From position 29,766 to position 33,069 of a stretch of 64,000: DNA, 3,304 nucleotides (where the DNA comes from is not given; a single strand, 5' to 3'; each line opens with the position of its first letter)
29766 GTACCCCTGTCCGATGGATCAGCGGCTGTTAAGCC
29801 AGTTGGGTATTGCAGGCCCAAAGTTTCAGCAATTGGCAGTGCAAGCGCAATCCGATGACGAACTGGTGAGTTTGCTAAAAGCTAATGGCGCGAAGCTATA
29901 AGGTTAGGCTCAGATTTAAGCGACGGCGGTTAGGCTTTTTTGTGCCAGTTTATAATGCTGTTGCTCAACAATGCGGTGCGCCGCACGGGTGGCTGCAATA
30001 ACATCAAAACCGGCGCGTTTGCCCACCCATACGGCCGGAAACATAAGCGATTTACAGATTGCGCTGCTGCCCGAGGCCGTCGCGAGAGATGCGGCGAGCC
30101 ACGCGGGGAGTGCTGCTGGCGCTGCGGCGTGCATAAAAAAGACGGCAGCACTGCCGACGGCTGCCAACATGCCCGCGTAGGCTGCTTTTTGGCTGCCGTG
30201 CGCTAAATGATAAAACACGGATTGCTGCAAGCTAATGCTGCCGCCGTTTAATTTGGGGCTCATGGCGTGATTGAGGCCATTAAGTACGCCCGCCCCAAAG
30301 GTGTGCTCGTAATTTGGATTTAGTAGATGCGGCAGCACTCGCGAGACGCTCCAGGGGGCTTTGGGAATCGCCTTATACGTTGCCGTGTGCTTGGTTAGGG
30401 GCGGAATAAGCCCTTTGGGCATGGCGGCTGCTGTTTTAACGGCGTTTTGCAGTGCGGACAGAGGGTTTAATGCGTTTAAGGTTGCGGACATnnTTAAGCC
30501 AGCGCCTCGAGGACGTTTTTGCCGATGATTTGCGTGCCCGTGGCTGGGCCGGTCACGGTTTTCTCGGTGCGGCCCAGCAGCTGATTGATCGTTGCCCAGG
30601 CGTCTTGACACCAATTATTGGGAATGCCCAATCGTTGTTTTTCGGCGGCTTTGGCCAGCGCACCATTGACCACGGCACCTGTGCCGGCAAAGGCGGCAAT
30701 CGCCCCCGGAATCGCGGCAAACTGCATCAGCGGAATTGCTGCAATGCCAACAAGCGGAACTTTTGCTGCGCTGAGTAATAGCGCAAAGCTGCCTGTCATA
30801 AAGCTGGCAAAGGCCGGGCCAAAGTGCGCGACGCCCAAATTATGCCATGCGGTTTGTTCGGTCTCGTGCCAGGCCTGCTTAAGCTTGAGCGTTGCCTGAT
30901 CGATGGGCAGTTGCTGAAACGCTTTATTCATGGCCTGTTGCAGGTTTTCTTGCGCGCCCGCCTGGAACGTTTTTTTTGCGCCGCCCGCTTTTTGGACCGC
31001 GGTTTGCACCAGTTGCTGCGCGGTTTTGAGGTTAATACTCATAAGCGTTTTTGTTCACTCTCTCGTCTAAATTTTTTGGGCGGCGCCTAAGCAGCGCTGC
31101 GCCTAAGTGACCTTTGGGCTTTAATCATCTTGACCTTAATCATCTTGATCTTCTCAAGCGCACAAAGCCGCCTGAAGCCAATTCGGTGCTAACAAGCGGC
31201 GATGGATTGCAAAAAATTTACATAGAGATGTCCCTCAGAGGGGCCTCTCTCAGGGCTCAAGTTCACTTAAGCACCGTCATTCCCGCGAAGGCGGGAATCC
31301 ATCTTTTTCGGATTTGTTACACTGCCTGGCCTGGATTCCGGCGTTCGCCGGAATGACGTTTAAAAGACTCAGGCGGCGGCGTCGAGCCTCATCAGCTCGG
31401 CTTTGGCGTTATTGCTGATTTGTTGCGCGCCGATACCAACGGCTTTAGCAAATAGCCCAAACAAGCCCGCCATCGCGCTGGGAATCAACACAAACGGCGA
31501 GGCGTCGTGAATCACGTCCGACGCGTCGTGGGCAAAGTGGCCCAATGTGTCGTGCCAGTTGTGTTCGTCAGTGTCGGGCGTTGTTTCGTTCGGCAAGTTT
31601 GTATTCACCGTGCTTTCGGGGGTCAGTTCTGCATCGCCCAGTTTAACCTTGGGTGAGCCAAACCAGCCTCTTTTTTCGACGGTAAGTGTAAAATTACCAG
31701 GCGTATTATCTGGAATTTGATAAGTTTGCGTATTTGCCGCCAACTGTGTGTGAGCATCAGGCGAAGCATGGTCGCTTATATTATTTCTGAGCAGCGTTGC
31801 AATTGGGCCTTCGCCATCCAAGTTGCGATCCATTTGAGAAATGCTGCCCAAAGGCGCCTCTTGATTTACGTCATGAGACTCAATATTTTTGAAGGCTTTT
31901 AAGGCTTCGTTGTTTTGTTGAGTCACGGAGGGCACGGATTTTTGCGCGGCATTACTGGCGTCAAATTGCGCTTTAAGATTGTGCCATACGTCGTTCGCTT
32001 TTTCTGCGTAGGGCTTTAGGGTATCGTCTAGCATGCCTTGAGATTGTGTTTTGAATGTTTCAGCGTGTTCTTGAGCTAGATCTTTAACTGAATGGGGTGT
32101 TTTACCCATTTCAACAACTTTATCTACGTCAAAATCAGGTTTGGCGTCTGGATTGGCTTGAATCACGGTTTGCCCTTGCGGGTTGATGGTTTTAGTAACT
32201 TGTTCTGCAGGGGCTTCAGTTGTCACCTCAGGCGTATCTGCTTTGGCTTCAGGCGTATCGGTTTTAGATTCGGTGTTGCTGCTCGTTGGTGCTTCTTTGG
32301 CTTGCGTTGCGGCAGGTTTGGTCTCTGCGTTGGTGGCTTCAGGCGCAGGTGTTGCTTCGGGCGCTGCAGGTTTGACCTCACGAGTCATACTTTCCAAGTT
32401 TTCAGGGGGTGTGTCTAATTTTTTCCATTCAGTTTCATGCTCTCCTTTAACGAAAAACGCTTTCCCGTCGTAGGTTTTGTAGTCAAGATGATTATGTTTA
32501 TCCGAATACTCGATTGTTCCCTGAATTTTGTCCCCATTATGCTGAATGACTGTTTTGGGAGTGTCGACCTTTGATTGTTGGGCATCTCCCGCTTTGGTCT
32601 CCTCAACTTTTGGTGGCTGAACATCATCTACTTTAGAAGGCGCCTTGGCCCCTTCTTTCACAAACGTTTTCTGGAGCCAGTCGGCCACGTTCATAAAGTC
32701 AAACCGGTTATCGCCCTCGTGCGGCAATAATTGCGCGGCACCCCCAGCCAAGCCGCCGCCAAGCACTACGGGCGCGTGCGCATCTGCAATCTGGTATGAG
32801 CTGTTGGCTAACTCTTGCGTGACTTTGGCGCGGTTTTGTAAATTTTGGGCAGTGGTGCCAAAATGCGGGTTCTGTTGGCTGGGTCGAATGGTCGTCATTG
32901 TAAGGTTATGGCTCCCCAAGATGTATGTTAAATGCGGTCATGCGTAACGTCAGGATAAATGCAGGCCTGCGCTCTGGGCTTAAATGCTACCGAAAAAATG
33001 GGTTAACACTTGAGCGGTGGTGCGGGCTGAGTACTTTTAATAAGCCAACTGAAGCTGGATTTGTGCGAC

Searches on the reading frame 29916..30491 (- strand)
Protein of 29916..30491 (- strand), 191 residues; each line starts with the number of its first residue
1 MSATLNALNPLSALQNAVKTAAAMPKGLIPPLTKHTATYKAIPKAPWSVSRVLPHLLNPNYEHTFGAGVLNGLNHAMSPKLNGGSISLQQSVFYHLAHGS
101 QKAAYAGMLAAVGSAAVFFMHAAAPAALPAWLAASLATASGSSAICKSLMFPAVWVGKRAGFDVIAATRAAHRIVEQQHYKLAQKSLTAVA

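Call 4: search_protein_families(library=pfam, proteins=[window:29916-30491:-], max_evalue=0.1)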
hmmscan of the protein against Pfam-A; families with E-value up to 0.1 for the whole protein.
window:29916-30491:- (191 aa): 0 families

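Call 5: search_protein_families(library=ncbifam, proteins=[window:29916-30491:-], max_evalue=0.1)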
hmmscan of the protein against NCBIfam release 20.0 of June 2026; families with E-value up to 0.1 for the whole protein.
window:29916-30491:- (191 aa): 0 families

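Call 11: find_homologous_proteins(query=window:29916-30491:-, max_evalue=0.01)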
Query window:29916-30491:- (191 aa): 1 proteins with E <= 0.01 among 1110 candidates.
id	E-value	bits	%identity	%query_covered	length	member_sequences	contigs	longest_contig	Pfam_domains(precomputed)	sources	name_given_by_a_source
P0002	7.2e-116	403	100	100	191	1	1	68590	-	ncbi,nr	ncbi:MAG: hypothetical protein VKJ06_04455 [Vampirovibrionales bacterium]|nr:hypothetical protein [V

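Call 36: search_protein_families(library=phrogs, proteins=[window:29916-30491:-], max_evalue=0.1)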
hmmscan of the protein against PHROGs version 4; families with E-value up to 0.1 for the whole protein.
window:29916-30491:- (191 aa): 0 families

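Call 39: predict_structure(protein=window:29916-30491:-)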
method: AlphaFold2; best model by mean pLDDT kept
length: 191 residues; sequences in the alignment: 1
mean_pLDDT: 44.2   pTM: 0.28
mean pLDDT of the five models: 44.2, 40.2, 36.7, 36.5, 35.3
residues with pLDDT >= 90: 0; 70-90: 0; 50-70: 47; < 50: 144
segments of 3 or more residues with pLDDT < 50: 1-108, 114-129, 145-148, 150-152, 189-191
pLDDT, mean of each block of 10 residues (from residue 1): 39 47 37 34 34 39 41 39 37 40 46 46 45 51 49 50 54 58 54 48
secondary structure, 60 per line:
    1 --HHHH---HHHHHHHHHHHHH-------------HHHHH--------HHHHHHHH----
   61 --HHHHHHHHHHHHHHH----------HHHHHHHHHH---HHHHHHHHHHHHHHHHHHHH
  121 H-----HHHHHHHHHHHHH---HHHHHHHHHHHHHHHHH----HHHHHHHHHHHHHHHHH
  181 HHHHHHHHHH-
elements in order: H3-6 H10-22 H36-40 H49-56 H63-77 H88-97 H101-121 H127-139 H143-159 H164-190

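Call 41: search_solved_structures(query=window:29916-30491:-, max_evalue=10)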
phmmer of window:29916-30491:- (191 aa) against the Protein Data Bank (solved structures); distinct sequences matched with E-value up to 10: 1.
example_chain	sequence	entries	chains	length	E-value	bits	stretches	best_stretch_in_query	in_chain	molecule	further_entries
1db3_A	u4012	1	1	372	0.87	13.1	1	27-109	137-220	GDP-MANNOSE 4,6-DEHYDRATASE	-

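Call 52: search_dna_similar(query=window:29916-30491:-, collection=plasmids, mode=protein, max_evalue=1, max_rows=10)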
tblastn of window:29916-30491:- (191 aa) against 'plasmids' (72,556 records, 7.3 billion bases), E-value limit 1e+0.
Records with a match: 1; places in all: 1; records where one place covers at least 80% of the query: 0.
Best place of each record, by identity: <60% 1.
By first word of the organism name: Aromatoleum 1.
By predicted mobility (MOB-suite, as given by PLSDB): conjugative 1.
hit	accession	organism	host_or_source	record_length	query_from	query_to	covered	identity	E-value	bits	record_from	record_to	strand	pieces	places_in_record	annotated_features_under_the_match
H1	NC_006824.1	Aromatoleum aromaticum EbN1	-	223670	43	75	17%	51.5%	3e-1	39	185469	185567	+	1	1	transposase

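Call 60: search_protein_families(library=padloc, proteins=[window:29916-30491:-], max_evalue=0.1)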
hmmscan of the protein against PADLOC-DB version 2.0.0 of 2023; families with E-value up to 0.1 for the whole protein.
window:29916-30491:- (191 aa): 0 families

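Call 63: find_related_loci(query=A2, collection=viral_contigs, flank=5000)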
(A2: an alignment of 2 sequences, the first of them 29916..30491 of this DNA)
Query A2 (191 aa) in viral_contigs; peptide patterns used: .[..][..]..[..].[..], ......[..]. (x = any residue, [..] = any of these).
62 stretches matched a pattern, but none encodes a relative of the query by tblastn (E <= 1e-3).

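Call 77: search_protein_families(library=pfam, proteins=[window:29916-30491:-], max_evalue=10)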
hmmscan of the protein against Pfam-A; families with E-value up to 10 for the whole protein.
window:29916-30491:- (191 aa): 0 families

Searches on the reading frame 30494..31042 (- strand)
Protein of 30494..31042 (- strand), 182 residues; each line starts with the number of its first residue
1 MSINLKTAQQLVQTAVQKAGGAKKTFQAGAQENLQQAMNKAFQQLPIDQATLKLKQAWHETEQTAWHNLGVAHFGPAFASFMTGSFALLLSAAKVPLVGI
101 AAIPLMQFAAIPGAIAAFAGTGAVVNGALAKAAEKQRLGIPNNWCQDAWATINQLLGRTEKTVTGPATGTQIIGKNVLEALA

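Call 4: search_protein_families(library=pfam, proteins=[window:30494-31042:-], max_evalue=0.1)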
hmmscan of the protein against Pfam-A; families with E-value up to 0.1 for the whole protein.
window:30494-31042:- (182 aa): 0 families

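Call 5: search_protein_families(library=ncbifam, proteins=[window:30494-31042:-], max_evalue=0.1)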
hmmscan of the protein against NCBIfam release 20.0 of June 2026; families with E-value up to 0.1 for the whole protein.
window:30494-31042:- (182 aa): 0 families

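Call 8: find_encoding_contigs(protein=window:30494-31042:-, flank=10000, max_places=6)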
Protein window:30494-31042:- (182 aa): no gene with exactly this product is on record in the collection.

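Call 9: find_homologous_proteins(query=window:30494-31042:-, max_evalue=0.01)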
Query window:30494-31042:- (182 aa): 1 proteins with E <= 0.01 among 276 candidates.
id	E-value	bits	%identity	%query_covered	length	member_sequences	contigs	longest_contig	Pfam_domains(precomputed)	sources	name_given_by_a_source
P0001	3.0e-110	384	100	100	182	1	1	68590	-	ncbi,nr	ncbi:MAG: hypothetical protein VKJ06_04460 [Vampirovibrionales bacterium]|nr:hypothetical protein [V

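Call 19: search_protein_representatives(protein=window:30494-31042:-)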
Query: 182 residues. Proteins with E-value up to 0.001 (for the whole library): 2; up to 1e-10: 2; up to 1e-30: 2. The best 2 are listed.
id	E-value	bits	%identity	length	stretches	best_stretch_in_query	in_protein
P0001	9.6e-111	383.6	100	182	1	1-182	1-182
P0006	3.5e-31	124.7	44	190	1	21-166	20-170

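Call 21: find_encoding_contigs(protein=P0006, flank=10000, max_places=6)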
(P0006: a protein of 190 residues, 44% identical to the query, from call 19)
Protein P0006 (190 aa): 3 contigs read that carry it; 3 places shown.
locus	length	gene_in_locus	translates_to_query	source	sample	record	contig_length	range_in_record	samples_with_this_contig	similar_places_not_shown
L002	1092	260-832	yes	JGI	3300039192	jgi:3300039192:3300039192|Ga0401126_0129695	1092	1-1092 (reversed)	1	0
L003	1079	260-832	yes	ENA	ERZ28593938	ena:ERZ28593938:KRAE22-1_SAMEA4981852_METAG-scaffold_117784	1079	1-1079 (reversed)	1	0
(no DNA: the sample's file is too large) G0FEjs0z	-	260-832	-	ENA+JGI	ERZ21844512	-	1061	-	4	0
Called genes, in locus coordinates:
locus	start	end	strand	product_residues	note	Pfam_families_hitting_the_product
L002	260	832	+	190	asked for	-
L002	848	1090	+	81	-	?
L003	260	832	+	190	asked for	-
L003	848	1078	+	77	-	?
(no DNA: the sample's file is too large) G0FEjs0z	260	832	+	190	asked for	-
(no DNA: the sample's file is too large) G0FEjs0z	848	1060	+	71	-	?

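Call 27: find_related_loci(query=A1, collection=genome_contigs, flank=10000)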
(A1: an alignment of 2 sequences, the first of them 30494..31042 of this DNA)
Query A1 (182 aa) in genome_contigs; peptide patterns used: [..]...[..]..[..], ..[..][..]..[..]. (x = any residue, [..] = any of these).
91 stretches matched a pattern, but none encodes a relative of the query by tblastn (E <= 1e-3).

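Call 28: find_related_loci(query=A1, collection=metagenome_contigs, flank=10000)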
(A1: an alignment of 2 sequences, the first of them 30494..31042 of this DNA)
Query A1 (182 aa) in metagenome_contigs; peptide patterns used: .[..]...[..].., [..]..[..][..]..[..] (x = any residue, [..] = any of these).
274 stretches matched a pattern, but none encodes a relative of the query by tblastn (E <= 1e-3).

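Call 36: search_protein_families(library=phrogs, proteins=[window:30494-31042:-, P0006], max_evalue=0.1)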
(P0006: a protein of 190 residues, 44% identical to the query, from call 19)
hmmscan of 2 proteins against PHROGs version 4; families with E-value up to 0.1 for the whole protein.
window:30494-31042:- (182 aa): 0 families

P0006 (190 aa): 0 families

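Call 38: predict_structure(alignment_id=A1)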
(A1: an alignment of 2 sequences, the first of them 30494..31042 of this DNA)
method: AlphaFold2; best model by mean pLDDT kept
length: 182 residues; sequences in the alignment: 2
mean_pLDDT: 39.0   pTM: 0.27
mean pLDDT of the five models: 39.0, 38.5, 37.1, 35.2, 33.0
residues with pLDDT >= 90: 0; 70-90: 0; 50-70: 25; < 50: 157
segments of 3 or more residues with pLDDT < 50: 1-55, 57-126, 135-137, 157-182
pLDDT, mean of each block of 10 residues (from residue 1): 30 34 35 40 38 46 41 34 31 28 26 32 47 52 56 52 40 43 33
secondary structure, 60 per line:
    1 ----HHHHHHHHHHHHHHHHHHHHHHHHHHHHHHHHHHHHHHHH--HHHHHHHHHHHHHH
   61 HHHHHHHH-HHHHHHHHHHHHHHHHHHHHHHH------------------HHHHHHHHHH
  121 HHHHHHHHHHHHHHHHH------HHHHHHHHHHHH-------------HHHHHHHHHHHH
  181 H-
elements in order: H5-44 H47-68 H70-92 H111-137 H144-155 H169-181

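Call 40: search_solved_structures(query=A1, max_evalue=10)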
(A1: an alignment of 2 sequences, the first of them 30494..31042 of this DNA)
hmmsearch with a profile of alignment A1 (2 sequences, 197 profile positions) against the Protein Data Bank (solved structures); distinct sequences matched with E-value up to 10: 4.
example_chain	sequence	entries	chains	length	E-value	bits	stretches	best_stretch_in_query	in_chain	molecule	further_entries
9e5c_7r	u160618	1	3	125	0.6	13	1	36-83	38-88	Dynein light chain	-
5xte_L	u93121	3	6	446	1.2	12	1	125-160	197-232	Cytochrome b-c1 complex subunit 1, mitochondrial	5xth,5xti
9cg3_L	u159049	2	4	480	1.3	11.9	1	125-160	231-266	Cytochrome b-c1 complex subunit 1, mitochondrial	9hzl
7bqm_A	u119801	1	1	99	1.4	11.8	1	133-159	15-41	Chantal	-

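Call 51: search_dna_similar(query=window:30494-31042:-, collection=plasmids, mode=protein, max_evalue=1, max_rows=10)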
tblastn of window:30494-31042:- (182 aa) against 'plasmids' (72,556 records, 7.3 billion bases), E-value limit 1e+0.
No match.

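Call 60: search_protein_families(library=padloc, proteins=[window:30494-31042:-], max_evalue=0.1)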
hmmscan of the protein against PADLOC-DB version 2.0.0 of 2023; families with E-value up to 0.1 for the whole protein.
window:30494-31042:- (182 aa): 0 families

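Call 62: find_related_loci(query=A1, collection=viral_contigs, flank=5000)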
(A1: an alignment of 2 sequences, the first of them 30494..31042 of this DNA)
Query A1 (182 aa) in viral_contigs; peptide patterns used: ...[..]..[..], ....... (x = any residue, [..] = any of these).
66 stretches matched a pattern, but none encodes a relative of the query by tblastn (E <= 1e-3).

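Call 77: search_protein_families(library=pfam, proteins=[window:30494-31042:-, P0006], max_evalue=10)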
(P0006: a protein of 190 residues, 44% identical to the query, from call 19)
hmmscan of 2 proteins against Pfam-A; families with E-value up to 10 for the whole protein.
window:30494-31042:- (182 aa): 0 families

P0006 (190 aa): 1 family
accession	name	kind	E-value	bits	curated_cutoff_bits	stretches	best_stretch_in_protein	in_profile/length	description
PF12137.13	RapA_C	-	0.15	11.5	26.8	1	6-44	278-316/360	RNA polymerase recycling family C-terminal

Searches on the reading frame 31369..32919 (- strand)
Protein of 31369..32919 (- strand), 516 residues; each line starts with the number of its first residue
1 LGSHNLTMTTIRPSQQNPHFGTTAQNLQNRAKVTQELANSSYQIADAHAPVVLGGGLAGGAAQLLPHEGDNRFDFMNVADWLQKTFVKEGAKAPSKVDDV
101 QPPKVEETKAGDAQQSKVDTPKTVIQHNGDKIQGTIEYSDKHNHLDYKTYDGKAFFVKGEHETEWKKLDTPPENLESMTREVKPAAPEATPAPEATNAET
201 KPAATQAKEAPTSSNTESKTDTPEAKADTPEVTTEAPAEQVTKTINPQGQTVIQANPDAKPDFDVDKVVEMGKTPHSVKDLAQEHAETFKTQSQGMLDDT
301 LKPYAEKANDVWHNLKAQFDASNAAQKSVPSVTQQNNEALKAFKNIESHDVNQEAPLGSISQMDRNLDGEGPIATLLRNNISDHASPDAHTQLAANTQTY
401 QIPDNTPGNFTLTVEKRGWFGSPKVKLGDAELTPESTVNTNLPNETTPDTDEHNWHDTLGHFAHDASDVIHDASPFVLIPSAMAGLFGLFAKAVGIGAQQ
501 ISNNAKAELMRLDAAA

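Call 4: search_protein_families(library=pfam, proteins=[window:31369-32919:-], max_evalue=0.1)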
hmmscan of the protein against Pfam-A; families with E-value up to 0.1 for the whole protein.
window:31369-32919:- (516 aa): 0 families

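Call 5: search_protein_families(library=ncbifam, proteins=[window:31369-32919:-], max_evalue=0.1)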
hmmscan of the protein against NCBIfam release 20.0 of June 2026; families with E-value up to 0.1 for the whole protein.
window:31369-32919:- (516 aa): 0 families

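Call 36: search_protein_families(library=phrogs, proteins=[window:31369-32919:-], max_evalue=0.1)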
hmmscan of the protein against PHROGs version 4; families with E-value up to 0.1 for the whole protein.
window:31369-32919:- (516 aa): 0 families

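Call 60: search_protein_families(library=padloc, proteins=[window:31369-32919:-], max_evalue=0.1)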
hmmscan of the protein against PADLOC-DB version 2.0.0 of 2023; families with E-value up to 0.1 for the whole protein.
window:31369-32919:- (516 aa): 0 families

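Call 70: search_solved_structures(query=window:31369-32919:-, max_evalue=1)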
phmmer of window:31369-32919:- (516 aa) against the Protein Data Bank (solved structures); distinct sequences matched with E-value up to 1: 0.

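Call 72: list_cluster_members(proteins=[P0006, P0001, P0002, window:31369-32919:-, window:4578-9809:+, window:25440-27353:+, window:29617-29901:+])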
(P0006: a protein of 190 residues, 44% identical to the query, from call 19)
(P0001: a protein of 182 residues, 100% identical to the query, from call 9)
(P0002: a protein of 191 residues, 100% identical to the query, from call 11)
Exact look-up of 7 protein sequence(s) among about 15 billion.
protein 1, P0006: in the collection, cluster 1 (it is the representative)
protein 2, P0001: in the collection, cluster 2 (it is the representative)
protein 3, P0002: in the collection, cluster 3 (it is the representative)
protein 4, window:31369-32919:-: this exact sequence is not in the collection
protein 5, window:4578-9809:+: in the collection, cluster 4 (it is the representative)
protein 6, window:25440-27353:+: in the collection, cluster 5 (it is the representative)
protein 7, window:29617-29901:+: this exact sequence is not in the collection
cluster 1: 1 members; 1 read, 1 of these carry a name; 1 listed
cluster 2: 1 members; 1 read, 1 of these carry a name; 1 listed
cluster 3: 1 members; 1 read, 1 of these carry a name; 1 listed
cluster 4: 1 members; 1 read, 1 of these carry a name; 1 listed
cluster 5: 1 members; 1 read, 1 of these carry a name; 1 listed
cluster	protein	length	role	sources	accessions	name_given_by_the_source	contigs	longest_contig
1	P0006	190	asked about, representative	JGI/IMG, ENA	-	hypothetical protein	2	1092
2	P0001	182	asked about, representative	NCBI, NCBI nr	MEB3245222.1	MAG: hypothetical protein VKJ06_04460 [Vampirovibrionales bacterium] | hypothetical protein [Vampirovibrionales bacterium]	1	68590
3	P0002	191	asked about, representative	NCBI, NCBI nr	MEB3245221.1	MAG: hypothetical protein VKJ06_04455 [Vampirovibrionales bacterium] | hypothetical protein [Vampirovibrionales bacterium]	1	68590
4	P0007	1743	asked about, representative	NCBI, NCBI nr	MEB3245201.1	MAG: hypothetical protein VKJ06_04355 [Vampirovibrionales bacterium] | hypothetical protein [Vampirovibrionales bacterium]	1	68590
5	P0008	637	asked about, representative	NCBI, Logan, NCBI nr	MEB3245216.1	MAG: hypothetical protein VKJ06_04430 [Vampirovibrionales bacterium] | hypothetical protein [Vampirovibrionales bacterium]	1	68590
